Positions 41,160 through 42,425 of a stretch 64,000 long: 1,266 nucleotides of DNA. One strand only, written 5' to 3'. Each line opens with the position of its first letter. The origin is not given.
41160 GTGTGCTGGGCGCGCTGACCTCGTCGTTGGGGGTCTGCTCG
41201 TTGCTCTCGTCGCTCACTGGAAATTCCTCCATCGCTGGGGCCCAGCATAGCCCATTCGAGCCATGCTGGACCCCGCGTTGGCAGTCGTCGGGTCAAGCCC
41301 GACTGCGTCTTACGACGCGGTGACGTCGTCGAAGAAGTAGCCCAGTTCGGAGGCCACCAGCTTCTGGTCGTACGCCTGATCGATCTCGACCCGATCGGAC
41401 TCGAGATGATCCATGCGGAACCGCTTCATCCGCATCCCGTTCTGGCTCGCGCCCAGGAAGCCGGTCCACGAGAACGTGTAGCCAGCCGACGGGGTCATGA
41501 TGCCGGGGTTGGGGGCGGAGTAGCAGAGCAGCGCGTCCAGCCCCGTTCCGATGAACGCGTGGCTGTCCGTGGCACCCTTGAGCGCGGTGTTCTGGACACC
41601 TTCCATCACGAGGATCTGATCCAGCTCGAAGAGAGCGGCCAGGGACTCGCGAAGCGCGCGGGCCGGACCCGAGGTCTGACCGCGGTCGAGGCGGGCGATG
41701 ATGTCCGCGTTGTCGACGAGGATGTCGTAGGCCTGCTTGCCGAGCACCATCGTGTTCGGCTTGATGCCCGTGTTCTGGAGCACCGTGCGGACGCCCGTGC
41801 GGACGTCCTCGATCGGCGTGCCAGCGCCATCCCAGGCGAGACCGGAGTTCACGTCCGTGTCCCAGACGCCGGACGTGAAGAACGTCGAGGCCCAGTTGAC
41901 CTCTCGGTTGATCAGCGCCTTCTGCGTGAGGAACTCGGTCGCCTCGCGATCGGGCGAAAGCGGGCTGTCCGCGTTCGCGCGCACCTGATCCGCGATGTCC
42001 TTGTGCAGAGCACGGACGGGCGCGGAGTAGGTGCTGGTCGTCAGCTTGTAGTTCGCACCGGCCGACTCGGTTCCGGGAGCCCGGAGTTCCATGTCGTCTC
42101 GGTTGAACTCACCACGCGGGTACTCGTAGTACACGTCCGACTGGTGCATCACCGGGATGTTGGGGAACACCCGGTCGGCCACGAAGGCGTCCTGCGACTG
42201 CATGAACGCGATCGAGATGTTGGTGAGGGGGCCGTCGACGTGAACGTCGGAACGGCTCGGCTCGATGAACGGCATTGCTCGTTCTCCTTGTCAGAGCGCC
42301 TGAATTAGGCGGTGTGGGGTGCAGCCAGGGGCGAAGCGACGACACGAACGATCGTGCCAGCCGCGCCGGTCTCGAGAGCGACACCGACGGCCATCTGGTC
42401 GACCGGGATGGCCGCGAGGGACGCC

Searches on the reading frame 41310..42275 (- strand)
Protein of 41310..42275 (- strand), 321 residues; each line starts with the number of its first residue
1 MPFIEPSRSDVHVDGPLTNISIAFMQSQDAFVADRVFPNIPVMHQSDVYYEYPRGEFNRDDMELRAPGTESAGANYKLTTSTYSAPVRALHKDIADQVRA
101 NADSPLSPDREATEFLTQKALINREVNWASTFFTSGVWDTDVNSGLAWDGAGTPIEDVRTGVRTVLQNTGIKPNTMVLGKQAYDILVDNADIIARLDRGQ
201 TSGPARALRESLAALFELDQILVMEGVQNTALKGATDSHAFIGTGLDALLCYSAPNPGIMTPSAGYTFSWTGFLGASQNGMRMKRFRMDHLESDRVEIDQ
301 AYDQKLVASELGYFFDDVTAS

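Call 68: find_encoding_contigs(protein=window:41310-42275:-, flank=10000, max_places=1)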
Protein window:41310-42275:- (321 aa): 4 contigs read that carry it; 1 place shown.
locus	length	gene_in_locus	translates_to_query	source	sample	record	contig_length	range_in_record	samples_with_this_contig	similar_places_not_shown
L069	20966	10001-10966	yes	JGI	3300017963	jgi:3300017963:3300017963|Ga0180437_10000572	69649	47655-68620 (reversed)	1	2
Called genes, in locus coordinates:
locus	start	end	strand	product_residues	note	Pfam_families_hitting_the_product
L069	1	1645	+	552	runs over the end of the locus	PF17289:Terminase_6C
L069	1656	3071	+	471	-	PF06074:Portal_Mu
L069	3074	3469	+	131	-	PF23140:Gp80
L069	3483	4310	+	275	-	-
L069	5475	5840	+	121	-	-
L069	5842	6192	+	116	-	-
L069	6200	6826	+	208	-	PF20557:DnaT_2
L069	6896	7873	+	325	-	PF04233:Phage_Mu_F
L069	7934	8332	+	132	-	PF14550:Peptidase_S78_2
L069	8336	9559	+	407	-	-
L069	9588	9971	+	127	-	-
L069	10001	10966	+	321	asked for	-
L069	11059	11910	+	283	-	-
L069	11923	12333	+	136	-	-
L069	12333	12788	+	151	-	-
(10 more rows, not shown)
